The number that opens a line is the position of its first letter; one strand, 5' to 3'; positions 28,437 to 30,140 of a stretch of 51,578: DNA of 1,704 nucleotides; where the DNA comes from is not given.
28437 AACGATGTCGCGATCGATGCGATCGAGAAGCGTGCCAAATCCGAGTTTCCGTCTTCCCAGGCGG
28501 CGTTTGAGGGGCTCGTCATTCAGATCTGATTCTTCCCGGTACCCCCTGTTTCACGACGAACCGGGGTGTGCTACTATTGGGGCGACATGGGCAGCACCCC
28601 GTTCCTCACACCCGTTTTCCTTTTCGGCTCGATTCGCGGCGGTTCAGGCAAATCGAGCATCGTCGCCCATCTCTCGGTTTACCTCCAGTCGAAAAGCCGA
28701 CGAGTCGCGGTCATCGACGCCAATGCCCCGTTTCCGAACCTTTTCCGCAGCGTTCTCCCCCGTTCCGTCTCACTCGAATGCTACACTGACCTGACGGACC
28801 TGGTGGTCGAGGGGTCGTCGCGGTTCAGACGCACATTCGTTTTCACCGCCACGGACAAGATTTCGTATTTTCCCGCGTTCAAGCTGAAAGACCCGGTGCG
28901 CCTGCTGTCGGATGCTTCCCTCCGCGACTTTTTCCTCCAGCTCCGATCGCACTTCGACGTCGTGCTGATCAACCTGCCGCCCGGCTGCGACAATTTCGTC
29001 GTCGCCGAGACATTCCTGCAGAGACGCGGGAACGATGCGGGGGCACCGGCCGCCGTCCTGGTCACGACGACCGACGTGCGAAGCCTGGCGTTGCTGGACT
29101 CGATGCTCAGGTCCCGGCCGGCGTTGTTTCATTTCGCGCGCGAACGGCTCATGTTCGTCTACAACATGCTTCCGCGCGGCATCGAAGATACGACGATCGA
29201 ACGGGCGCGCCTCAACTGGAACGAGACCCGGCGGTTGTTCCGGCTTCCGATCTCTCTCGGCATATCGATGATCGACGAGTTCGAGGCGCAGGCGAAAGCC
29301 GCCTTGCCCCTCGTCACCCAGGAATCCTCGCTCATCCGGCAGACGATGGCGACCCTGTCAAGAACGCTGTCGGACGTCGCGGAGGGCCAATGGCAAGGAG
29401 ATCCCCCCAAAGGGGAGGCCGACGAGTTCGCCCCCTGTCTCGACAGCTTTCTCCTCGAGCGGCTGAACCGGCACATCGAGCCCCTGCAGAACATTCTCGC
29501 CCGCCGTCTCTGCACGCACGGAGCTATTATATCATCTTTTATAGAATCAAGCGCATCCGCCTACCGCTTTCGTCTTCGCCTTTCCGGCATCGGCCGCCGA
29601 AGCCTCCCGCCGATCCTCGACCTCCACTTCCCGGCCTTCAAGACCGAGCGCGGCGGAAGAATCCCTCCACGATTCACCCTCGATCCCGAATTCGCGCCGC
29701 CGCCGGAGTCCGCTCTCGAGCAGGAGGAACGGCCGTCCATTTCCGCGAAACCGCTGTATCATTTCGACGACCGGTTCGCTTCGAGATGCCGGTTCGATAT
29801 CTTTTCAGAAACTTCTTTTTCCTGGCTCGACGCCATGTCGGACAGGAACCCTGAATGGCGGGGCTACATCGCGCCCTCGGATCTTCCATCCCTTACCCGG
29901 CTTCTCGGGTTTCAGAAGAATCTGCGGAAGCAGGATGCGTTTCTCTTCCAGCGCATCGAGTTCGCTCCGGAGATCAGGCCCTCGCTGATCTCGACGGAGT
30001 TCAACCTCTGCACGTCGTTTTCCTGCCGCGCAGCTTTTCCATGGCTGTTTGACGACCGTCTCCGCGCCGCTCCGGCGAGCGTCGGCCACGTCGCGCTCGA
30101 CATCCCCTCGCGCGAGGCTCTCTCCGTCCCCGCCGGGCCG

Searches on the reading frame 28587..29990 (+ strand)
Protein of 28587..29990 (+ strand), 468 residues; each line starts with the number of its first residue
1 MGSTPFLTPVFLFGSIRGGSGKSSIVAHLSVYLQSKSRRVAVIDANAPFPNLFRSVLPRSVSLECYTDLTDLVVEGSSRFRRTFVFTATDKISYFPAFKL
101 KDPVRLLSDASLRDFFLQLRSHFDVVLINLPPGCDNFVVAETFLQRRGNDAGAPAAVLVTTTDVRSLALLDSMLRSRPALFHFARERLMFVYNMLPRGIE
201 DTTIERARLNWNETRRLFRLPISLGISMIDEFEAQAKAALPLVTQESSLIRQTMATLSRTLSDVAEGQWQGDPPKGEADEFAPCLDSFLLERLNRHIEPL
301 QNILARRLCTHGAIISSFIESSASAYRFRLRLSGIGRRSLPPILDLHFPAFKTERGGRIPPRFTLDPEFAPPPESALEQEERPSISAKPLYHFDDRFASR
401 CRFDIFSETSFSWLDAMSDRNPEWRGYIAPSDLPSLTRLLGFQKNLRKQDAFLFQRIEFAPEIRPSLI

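Call 37: predict_structure(alignment_id=A4)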
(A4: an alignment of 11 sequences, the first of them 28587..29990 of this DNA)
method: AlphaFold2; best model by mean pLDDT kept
length: 468 residues; sequences in the alignment: 11
mean_pLDDT: 62.9   pTM: 0.56
mean pLDDT of the five models: 62.9, 61.9, 61.8, 56.0, 39.5
residues with pLDDT >= 90: 62; 70-90: 158; 50-70: 69; < 50: 179
segments of 3 or more residues with pLDDT < 50: 1-4, 76-81, 148-151, 198-205, 272-288, 323-325, 334-468
pLDDT, mean of each block of 10 residues (from residue 1): 57 88 92 93 89 87 88 57 73 90 72 81 91 78 61 79 85 81 80 65 53 74 82 82 87 91 77 39 43 63 59 58 51 44 35 34 36 37 39 37 34 31 33 44 37 34 29
secondary structure, 60 per line:
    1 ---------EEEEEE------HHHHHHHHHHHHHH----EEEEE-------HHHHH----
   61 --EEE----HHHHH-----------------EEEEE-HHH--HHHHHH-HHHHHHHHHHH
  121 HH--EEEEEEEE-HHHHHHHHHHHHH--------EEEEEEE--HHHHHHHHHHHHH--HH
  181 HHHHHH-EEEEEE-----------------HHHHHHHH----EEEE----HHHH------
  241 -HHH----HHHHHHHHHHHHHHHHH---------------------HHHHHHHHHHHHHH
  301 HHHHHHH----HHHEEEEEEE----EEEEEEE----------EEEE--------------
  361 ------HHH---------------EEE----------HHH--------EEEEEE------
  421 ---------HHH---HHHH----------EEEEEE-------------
elements in order: E10-15 H22-35 E40-44 H52-56 E63-65 H70-74 E92-96 H103-108 H110-122 E125-132 H134-146 E155-161 H164-176 H179-186 E188-193 H211-218 E223-226 H231-234 H249-265 H287-307 E315-321 E326-332 E343-346 E385-387 E409-414 H436-439 E450-455

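Call 44: fold_search(model_id=the predicted structure, library=pdb)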
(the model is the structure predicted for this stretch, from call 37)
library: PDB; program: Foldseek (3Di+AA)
matches with E <= 10: 1249; with E <= 0.001: 233
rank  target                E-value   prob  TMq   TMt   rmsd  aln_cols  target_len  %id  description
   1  3ea0_B                1.6e-08  1.00  0.33  0.59   6.9       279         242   18  Crystal Structure of ParA Family ATPase from Chlorobium tepidum TLS (released 2008-09-23)
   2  3ea0_A                2.0e-08  1.00  0.33  0.60   7.1       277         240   18  Crystal Structure of ParA Family ATPase from Chlorobium tepidum TLS (released 2008-09-23)
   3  5auq_F                1.2e-07  1.00  0.33  0.62   7.1       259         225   18  Crystal structure of ATPase-type HypB in the nucleotide free state (released 2015-06-24)
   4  5auq_E                1.6e-07  1.00  0.33  0.62   6.1       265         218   17  Crystal structure of ATPase-type HypB in the nucleotide free state (released 2015-06-24)
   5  6g2g_A                2.8e-07  1.00  0.31  0.49   9.9       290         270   18  Fe-S assembly Cfd1 (released 2019-01-23)
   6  4rz2_A                3.5e-07  1.00  0.35  0.58   7.9       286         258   17  Crystal structure of the MinD-like ATPase FlhG (released 2015-03-04)
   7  4v02_B                3.7e-07  1.00  0.36  0.65   5.3       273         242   16  MinC:MinD cell division protein complex, Aquifex aeolicus (released 2015-01-14)
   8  8zkc                  4.8e-07  1.00  0.33  0.42   7.2       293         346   15  iron-sulfur cluster transfer protein ApbC (released 2024-06-12)
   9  4rz2_B                5.1e-07  1.00  0.35  0.58   6.4       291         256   17  Crystal structure of the MinD-like ATPase FlhG (released 2015-03-04)
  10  5auq_C                6.1e-07  1.00  0.33  0.58   6.5       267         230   17  Crystal structure of ATPase-type HypB in the nucleotide free state (released 2015-06-24)
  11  5auq_B                7.8e-07  1.00  0.33  0.60   7.2       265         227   18  Crystal structure of ATPase-type HypB in the nucleotide free state (released 2015-06-24)
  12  5auq_H                9.4e-07  1.00  0.32  0.57   7.1       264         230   17  Crystal structure of ATPase-type HypB in the nucleotide free state (released 2015-06-24)
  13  6yay_B                1.1e-06  1.00  0.33  0.57   6.1       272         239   17  Crystal structure of a Selenium-derivatized complex of the bacterial cellulose secretion regulators BcsR and BcsQ, cry (released 2021-02-24)
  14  2xj4                  1.3e-06  1.00  0.32  0.51   8.3       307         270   17  Structure of the bacterial cell division regulator protein MipZ (released 2011-07-13)
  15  3vx3_A                1.5e-06  1.00  0.30  0.53   8.2       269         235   16  Crystal structure of [NiFe] hydrogenase maturation protein HypB from Thermococcus kodakarensis KOD1 (released 2013-02-27)
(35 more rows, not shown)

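Call 56: search_protein_representatives(alignment_id=A4)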
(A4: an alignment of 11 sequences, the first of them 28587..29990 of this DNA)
Query: 11 sequences, 1199 profile positions. Proteins with E-value up to 0.001 (for the whole library): 114; up to 1e-10: 61; up to 1e-30: 54. The best 114 are listed.
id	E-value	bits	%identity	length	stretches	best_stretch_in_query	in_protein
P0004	0.0e+00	1564.5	-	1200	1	1-1198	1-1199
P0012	0.0e+00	1433.0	-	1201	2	1-964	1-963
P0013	0.0e+00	1347.4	-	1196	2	1-964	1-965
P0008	0.0e+00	1336.7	-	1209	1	1-1197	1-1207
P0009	0.0e+00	1280.7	-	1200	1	1-1198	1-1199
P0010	0.0e+00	1275.5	-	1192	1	1-1198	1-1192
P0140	4.7e-266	902.8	-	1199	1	1-1188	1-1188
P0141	5.3e-234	796.6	-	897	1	1-892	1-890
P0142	3.5e-215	734.3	-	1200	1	1-1195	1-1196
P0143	4.7e-207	707.3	-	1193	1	1-1196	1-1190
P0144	1.5e-206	705.7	-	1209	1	1-1191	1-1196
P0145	1.3e-203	696.0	-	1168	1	26-1196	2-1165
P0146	1.9e-200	685.5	-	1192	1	1-1196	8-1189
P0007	2.8e-197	674.9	-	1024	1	177-1197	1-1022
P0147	2.1e-193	662.1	-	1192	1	1-1196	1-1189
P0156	3.5e-178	611.7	-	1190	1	1-1193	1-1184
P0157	5.4e-178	611.1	-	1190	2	1-795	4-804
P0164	2.3e-143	496.4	-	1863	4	1-447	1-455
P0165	1.4e-132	460.6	-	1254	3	1-782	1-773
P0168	1.2e-126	441.0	-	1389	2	1-458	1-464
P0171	3.2e-117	409.8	-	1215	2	27-494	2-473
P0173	3.1e-102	360.1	-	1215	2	1-493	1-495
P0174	7.7e-93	329.0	-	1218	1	1-497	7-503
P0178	2.5e-77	277.6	-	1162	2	1-465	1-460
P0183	7.6e-62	226.4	-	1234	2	11-445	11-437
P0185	2.2e-48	181.8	-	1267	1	10-1185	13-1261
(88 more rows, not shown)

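Call 57: list_cluster_members(proteins=[P0164, P0165, P0168, P0171, P0173, P0174, P0178, P0183, P0185, P0140])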
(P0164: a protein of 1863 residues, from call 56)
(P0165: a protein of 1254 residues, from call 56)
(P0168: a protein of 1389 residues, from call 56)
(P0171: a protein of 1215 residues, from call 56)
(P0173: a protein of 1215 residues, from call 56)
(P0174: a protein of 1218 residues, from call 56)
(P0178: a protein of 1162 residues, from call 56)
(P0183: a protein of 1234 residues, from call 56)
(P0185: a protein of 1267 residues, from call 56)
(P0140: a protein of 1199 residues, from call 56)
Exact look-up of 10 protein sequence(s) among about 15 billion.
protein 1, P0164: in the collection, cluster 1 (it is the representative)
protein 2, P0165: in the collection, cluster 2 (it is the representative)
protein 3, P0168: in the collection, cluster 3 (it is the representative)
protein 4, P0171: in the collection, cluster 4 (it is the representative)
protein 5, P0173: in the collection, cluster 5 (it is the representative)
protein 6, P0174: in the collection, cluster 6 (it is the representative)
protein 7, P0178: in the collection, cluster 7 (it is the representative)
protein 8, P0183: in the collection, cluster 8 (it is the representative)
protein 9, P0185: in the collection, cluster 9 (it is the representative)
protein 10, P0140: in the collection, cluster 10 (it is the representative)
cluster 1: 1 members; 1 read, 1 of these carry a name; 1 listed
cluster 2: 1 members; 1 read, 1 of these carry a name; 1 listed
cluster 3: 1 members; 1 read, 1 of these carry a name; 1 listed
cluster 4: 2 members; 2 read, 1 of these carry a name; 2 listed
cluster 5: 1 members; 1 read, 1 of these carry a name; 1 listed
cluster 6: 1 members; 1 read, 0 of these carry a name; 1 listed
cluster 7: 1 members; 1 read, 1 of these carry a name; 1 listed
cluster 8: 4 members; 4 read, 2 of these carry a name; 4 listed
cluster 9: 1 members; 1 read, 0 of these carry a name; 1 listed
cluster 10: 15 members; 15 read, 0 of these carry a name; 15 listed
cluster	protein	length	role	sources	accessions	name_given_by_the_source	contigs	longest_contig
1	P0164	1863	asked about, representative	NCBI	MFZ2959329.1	MAG: hypothetical protein WA705_20775 [Candidatus Ozemobacteraceae bacterium]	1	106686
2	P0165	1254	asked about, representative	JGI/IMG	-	MinD-like ATPase involved in chromosome partitioning or flagellar assembly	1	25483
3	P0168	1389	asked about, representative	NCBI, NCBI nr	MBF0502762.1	MAG: hypothetical protein HQM09_21690 [Candidatus Riflebacteria bacterium] | hypothetical protein [Candidatus Riflebacteria bacterium]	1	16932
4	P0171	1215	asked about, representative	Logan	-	-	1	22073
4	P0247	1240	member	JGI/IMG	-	MinD-like ATPase involved in chromosome partitioning or flagellar assembly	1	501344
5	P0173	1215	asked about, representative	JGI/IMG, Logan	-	hypothetical protein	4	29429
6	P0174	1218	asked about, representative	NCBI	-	-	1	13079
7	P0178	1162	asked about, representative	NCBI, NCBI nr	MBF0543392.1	MAG: hypothetical protein HQM08_03105 [Candidatus Riflebacteria bacterium] | hypothetical protein [Candidatus Riflebacteria bacterium]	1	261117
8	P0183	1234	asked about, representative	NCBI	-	-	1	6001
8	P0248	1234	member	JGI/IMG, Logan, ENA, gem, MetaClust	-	\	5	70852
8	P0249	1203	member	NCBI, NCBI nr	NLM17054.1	MAG: hypothetical protein GX221_04985 [Candidatus Riflebacteria bacterium] | hypothetical protein [Candidatus Riflebacteria bacterium]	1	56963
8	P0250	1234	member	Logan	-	-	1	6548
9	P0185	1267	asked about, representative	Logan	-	-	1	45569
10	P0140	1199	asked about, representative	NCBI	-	-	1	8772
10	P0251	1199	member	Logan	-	-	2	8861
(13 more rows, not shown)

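Call 58: find_encoding_contigs(protein=P0185, flank=10000, max_places=1)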
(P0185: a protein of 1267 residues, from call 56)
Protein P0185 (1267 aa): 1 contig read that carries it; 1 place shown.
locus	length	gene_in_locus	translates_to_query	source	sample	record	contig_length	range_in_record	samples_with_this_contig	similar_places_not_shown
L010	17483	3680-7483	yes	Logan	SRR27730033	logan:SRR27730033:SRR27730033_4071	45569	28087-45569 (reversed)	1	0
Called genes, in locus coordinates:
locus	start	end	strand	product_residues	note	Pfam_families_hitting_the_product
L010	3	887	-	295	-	?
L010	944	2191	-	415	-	PF14938:SNAP (faint), PF24575:TPR_Slam (faint), PF25062:ARM_TT21_N (faint), PF00515:TPR_1 (faint), PF07719:TPR_2 (faint), PF13174:TPR_6 (faint), PF13512:TPR_18 (weak), PF13525:YfiO, +9 more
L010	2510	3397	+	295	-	PF23023:Anti-Pycsar_Apyc1 (weak), PF00753:Lactamase_B, PF12706:Lactamase_B_2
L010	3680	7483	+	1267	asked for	-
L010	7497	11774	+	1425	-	-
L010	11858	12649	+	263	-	PF00481:PP2C, PF13672:PP2C_2, PF07228:SpoIIE (faint)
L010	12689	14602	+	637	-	-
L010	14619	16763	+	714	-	-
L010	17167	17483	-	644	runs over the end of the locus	PF00128:Alpha-amylase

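Call 59: find_encoding_contigs(protein=P0178, flank=10000, max_places=1)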
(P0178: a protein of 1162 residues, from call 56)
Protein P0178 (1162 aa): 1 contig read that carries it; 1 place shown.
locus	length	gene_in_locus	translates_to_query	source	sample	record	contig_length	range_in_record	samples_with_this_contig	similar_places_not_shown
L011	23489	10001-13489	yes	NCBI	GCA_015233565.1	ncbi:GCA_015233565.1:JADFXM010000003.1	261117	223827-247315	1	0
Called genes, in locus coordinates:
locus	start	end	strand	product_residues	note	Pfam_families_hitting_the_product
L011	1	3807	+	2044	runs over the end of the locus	PF04997:RNA_pol_Rpb1_1, PF00623:RNA_pol_Rpb1_2, PF04983:RNA_pol_Rpb1_3, PF05000:RNA_pol_Rpb1_4, PF04998:RNA_pol_Rpb1_5, PF21668:RPOC_hybrid (faint), PF25984:BSH_YknX (faint)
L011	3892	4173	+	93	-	-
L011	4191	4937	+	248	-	PF01416:PseudoU_synth_1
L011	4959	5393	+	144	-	PF00572:Ribosomal_L13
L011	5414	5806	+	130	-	PF00380:Ribosomal_S9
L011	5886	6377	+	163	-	PF08211:dCMP_cyt_deam_2, PF00383:dCMP_cyt_deam_1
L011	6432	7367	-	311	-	-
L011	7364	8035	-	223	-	PF13487:HD_5, PF01966:HD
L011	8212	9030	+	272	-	PF02195:ParB_N, PF17762:HTH_ParB, PF23552:ParB_C (weak)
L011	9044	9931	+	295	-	PF23023:Anti-Pycsar_Apyc1 (weak), PF12706:Lactamase_B_2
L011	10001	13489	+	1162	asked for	-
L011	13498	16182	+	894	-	-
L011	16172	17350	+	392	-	-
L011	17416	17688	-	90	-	-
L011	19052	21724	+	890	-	-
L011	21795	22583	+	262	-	PF00481:PP2C, PF13672:PP2C_2, PF07228:SpoIIE (faint)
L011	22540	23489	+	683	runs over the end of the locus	-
